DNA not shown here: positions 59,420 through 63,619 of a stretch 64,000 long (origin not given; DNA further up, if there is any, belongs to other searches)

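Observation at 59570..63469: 1299-aa nuclease-STAND-helical-repeat protein in a low-GC island: candidate Avs-like antiviral sensor in a picocyanobacterium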

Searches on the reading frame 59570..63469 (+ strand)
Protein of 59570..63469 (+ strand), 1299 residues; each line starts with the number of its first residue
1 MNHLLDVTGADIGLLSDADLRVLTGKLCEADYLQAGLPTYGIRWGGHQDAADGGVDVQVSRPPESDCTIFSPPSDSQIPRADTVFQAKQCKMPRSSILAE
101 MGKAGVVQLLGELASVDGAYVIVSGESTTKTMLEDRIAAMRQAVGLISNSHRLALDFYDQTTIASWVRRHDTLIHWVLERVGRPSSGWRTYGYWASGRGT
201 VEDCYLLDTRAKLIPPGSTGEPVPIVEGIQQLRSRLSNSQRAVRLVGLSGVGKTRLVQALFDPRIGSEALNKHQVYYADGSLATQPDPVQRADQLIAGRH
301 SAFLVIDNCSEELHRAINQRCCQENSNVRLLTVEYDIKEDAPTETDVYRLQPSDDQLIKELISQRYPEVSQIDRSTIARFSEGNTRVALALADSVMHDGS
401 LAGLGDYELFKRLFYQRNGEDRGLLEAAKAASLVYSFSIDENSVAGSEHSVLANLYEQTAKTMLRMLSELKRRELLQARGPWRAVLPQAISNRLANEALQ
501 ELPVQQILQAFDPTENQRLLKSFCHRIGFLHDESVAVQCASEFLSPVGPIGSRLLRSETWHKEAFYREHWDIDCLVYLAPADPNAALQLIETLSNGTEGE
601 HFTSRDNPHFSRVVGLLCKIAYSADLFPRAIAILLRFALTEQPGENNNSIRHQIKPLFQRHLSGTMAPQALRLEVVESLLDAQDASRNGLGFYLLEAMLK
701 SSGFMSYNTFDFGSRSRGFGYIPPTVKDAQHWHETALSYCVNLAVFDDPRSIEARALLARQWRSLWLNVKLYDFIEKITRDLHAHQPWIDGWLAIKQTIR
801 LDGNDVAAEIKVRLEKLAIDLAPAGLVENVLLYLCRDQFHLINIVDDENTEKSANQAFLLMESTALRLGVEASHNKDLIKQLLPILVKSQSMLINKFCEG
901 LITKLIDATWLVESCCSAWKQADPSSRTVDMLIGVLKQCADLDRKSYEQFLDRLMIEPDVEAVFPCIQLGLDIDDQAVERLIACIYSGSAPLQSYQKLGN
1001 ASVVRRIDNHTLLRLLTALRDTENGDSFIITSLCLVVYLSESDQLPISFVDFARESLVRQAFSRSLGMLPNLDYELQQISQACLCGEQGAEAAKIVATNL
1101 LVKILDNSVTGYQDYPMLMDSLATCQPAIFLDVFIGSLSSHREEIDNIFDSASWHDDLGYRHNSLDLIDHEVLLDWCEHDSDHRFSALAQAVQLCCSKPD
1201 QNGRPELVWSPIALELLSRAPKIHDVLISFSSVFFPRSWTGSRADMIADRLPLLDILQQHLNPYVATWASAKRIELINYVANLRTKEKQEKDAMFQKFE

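Call 3: search_protein_families(library=pfam, proteins=[window:59570-63466:+], max_evalue=1)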
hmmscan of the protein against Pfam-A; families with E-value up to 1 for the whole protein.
window:59570-63466:+ (1299 aa): 4 families
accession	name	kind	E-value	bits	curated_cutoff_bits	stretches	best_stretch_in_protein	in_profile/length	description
PF13191.12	AAA_16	-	0.00026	22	32.6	1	232-276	12-63/167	AAA ATPase domain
PF20703.3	nSTAND1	-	0.0087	16.2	27.1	1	229-328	23-116/379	Novel STAND NTPase 1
PF03193.22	RsgA_GTPase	-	0.051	13.8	30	1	227-261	95-127/174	RsgA GTPase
PF13401.12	AAA_22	-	0.13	13.1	27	1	239-264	4-29/130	AAA domain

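Call 4: search_protein_families(library=padloc, proteins=[window:59570-63466:+], max_evalue=1)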
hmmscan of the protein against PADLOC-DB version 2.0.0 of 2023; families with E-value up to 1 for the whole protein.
window:59570-63466:+ (1299 aa): 3 families
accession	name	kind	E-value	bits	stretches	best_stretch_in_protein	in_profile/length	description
PDLC03991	PD-Lambda-4_A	-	3.8e-250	831.2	1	4-1299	3-1283/1283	-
PDLC03990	PD-Lambda-4_A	-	4.9e-108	360.4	1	355-1299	9-943/943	-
PDLC03989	PD-Lambda-4_A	-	1.7e-11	41.7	1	865-1299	40-468/468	-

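Call 5: search_protein_families(library=ncbifam, proteins=[window:59570-63466:+], max_evalue=1)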
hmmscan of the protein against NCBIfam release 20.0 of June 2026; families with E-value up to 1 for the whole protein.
window:59570-63466:+ (1299 aa): 1 family
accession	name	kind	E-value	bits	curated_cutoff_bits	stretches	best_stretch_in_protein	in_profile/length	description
TIGR02673.1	FtsE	equivalog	0.1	12.2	264.85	0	102-156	40-93/214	cell division ATP-binding protein FtsE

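Call 15: find_homologous_proteins(query=window:59570-63466:+, max_evalue=0.00001)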
Query window:59570-63466:+ (1299 aa): 1554 proteins with E <= 0.00001 among 8000 candidates; the best 120 are listed.
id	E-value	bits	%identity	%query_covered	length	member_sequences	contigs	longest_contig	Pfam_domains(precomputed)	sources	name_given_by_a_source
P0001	0.0e+0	2963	100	100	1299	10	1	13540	-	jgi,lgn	jgi:hypothetical protein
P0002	0.0e+0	2774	94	100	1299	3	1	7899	-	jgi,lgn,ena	jgi:hypothetical protein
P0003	0.0e+0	2661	90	100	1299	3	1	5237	-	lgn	-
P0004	0.0e+0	2370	80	100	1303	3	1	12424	-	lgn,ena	-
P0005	0.0e+0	2253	77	100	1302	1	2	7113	-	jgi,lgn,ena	jgi:hypothetical protein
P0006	0.0e+0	2076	71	100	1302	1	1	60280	-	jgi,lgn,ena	jgi:hypothetical protein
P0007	0.0e+0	2075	71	100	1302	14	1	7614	-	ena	-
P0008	0.0e+0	2069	71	100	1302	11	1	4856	-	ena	-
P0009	0.0e+0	2064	71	100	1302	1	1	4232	-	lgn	-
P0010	0.0e+0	2063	71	100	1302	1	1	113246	-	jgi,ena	-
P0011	0.0e+0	2057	71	100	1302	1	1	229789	-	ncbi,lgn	-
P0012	0.0e+0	2043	70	100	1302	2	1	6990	-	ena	-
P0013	0.0e+0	2035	70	100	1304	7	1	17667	-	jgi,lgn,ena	-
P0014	0.0e+0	2034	70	100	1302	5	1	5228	-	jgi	-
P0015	0.0e+0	2013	69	100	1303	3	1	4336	-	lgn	-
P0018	0.0e+0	1944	67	100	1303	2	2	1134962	-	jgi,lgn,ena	jgi:hypothetical protein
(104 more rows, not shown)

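Call 16: find_encoding_contigs(protein=P0011, flank=8000, max_places=3)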
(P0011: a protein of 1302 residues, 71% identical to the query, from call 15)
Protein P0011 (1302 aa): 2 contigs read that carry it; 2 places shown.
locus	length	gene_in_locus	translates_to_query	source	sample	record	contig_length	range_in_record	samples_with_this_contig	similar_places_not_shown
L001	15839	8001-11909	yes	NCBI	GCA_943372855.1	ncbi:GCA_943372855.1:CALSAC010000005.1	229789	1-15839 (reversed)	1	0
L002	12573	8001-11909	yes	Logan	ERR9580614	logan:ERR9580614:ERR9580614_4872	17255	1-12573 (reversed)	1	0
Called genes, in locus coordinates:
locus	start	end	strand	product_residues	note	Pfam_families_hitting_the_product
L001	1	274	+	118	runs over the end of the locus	PF05973:Gp49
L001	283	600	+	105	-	PF13744:HTH_37, PF13560:HTH_31, PF01381:HTH_3, PF12844:HTH_19 (weak), PF13443:HTH_26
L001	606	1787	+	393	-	-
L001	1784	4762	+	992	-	PF06634:DUF1156, PF01555:N6_N4_Mtase (weak)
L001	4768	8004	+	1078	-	PF00270:DEAD (weak), PF04851:ResIII, PF00176:SNF2-rel_dom, PF00271:Helicase_C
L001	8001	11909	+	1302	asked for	-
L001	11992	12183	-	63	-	PF18818:MPTase-PolyVal (faint)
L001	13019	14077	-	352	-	PF06067:DUF932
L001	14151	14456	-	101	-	-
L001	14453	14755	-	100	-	-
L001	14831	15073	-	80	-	-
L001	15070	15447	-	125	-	PF21977:DUF6926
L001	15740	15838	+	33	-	?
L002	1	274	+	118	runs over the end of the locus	PF05973:Gp49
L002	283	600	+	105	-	PF13744:HTH_37, PF13560:HTH_31, PF01381:HTH_3, PF12844:HTH_19 (weak), PF13443:HTH_26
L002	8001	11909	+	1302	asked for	-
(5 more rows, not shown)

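Call 17: find_encoding_contigs(protein=P0018, flank=8000, max_places=3)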
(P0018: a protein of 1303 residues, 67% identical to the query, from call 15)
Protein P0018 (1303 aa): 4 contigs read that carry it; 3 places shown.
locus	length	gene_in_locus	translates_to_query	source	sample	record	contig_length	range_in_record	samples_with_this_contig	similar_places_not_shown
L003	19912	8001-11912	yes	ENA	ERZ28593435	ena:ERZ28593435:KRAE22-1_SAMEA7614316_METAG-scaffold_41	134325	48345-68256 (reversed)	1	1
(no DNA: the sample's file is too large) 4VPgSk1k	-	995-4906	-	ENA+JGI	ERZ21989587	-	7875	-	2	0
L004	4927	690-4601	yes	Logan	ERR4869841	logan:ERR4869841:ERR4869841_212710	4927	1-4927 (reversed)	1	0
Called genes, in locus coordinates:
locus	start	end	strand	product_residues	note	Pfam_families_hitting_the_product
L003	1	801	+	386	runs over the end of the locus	-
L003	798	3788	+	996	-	PF06634:DUF1156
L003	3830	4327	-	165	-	PF10097:DUF2335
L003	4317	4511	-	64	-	-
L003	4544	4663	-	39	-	-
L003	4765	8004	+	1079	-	PF00270:DEAD (weak), PF04851:ResIII, PF00176:SNF2-rel_dom, PF00271:Helicase_C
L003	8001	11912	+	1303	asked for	-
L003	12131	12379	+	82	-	-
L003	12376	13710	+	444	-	PF00959:Phage_lysozyme, PF13529:Peptidase_C39_2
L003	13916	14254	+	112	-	-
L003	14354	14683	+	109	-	-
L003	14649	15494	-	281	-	PF13505:OMP_b-brl (faint)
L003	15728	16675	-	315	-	PF12146:Hydrolase_4, PF00561:Abhydrolase_1, PF12697:Abhydrolase_6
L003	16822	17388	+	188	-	PF00903:Glyoxalase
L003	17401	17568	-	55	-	-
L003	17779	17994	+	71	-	-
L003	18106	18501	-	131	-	PF01850:PIN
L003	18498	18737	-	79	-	PF22513:FitA-like_RHH, PF03869:Arc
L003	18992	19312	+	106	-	-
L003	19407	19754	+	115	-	PF12728:HTH_17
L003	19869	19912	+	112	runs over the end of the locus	PF08681:TacA1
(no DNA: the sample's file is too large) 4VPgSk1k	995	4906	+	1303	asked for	-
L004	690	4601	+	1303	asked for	-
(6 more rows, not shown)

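Call 18: find_encoding_contigs(protein=P0001, flank=8000, max_places=3)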
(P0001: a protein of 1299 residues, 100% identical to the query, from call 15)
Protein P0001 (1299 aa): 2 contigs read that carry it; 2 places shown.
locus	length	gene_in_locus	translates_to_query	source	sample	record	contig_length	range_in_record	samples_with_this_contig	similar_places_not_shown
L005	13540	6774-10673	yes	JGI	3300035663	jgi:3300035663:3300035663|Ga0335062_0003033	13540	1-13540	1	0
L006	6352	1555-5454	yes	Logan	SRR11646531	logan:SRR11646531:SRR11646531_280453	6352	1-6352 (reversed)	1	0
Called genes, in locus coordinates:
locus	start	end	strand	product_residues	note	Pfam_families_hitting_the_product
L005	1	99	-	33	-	?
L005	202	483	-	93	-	-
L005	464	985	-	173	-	-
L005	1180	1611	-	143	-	PF00376:MerR, PF12728:HTH_17 (weak), PF13411:MerR_1, PF09278:MerR-DNA-bind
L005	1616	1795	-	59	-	-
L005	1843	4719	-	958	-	-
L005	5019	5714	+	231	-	PF04955:HupE_UreJ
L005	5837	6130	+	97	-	PF01381:HTH_3, PF13443:HTH_26 (weak), PF13560:HTH_31 (weak)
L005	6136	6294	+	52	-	-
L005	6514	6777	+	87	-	-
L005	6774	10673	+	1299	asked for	-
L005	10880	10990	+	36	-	-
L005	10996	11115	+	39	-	-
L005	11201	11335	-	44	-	-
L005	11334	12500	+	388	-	-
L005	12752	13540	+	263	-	?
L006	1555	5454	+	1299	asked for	-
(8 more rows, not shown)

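Call 21: search_protein_families(library=padloc, proteins=[L001:606-1784:+, L001:1784-4759:+, L001:4768-8001:+, L001:8001-11906:+, L003:12131-12376:+, L005:11334-12497:+], max_evalue=0.001)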
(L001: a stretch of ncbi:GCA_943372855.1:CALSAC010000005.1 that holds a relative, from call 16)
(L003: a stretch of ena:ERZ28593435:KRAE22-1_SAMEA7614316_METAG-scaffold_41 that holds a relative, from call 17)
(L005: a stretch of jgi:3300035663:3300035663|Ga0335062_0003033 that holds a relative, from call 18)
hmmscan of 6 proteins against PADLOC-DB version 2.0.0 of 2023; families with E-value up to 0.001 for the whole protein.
L001:606-1784:+ (393 aa): 1 family
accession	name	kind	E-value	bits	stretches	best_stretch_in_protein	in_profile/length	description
PDLC04114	JukB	-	2.9e-08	31.5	1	75-174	100-201/323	-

L001:1784-4759:+ (992 aa): 14 families
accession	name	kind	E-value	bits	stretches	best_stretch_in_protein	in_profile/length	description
PDLC00661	HmaB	-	5.6e-75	250.9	4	548-753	569-781/973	DNA-adenine methylase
PDLC00660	HmaB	-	2.5e-74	248.7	4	548-757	568-785/967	DNA-adenine methylase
PDLC02189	DUF1156_MTase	-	1.1e-44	150.9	4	545-727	544-704/944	-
PDLC03233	MTase_II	-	6.2e-39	132.1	3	372-696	344-642/731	Type II methyltransferase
PDLC03352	MTase_II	-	2.6e-37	126.2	4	367-577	393-595/1023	Type II methyltransferase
PDLC03314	MTase_II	-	1.4e-32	110.8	3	546-722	545-699/944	Type II methyltransferase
PDLC02541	PglX|PglXI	-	2e-15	54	1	539-667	485-592/919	PglXI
PDLC03346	MTase_II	-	5.4e-11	38.9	1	545-695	605-734/1068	Type II methyltransferase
PDLC03312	MTase_II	-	1.3e-10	37.7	1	533-667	1114-1232/1344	Type II methyltransferase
PDLC04134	mad2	-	2.1e-07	28.1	1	520-660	333-415/492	mads_2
PDLC03367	MTase_II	-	1.2e-06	25.1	0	548-664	346-443/633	Type II methyltransferase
PDLC03319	MTase_II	-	1.3e-06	25.5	0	543-664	287-389/503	Type II methyltransferase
PDLC03387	MTase_II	-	0.00034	17.9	0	538-565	21-48/289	Type II methyltransferase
PDLC03353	MTase_II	-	0.00078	17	0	532-644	12-81/260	Type II methyltransferase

L001:4768-8001:+ (1078 aa): 50 families (the best 25 are shown)
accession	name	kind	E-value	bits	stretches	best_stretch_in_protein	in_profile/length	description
PDLC02193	PLD_Helicase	-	8.5e-80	267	3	649-911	586-837/905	-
PDLC02500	BrxHI|BrxHII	-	1.4e-70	236.9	2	635-918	342-621/933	BrxHI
PDLC02707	PbeA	-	2.2e-66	222.8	1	4-447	2-394/672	PbeA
PDLC02621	DrmD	-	5.3e-66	221.6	2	622-945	355-706/1040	DrmD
PDLC00659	HmaA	-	1.2e-60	203.5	3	297-490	100-277/1176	SNF2 helicase / DEAD-box helicase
PDLC02623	DrmD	-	1e-58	197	2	631-942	409-696/1040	DrmD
PDLC02704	PbeA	-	1.1e-54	184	1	5-445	2-397/682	PbeA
PDLC02504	BrxHI|BrxHII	-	4.7e-53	178.4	2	621-910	328-619/971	BrxHII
PDLC02619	DrmD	-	2.2e-51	173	2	631-912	265-574/872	DrmD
PDLC02572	DrmA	-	1e-45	154.1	3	748-935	497-691/1043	DrmA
PDLC02620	DrmD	-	3.4e-43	145.8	2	296-486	94-270/1060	DrmD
PDLC02703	PbeA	-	1.8e-42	143.8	1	5-367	2-311/626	PbeA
PDLC02634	DrmD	-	9.7e-42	140.8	2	303-498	93-271/900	DrmD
PDLC02843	DpdE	-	2.5e-40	136.3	2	297-499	154-313/1091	DpdE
PDLC02633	DrmD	-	1.1e-37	127.5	2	767-914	527-670/839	DrmD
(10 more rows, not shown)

L001:8001-11906:+ (1302 aa): 3 families
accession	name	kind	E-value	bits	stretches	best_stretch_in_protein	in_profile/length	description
PDLC03991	PD-Lambda-4_A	-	2.4e-259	861.6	1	4-1302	3-1283/1283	-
PDLC03990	PD-Lambda-4_A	-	2e-115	384.9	1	351-1302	5-943/943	-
PDLC03989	PD-Lambda-4_A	-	5.7e-16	56.5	1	840-1302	13-468/468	-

L003:12131-12376:+ (82 aa): 0 families

L005:11334-12497:+ (388 aa): 1 family
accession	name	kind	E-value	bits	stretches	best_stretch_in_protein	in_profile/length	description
PDLC04114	JukB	-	2.2e-07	28.7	1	63-111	93-141/323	-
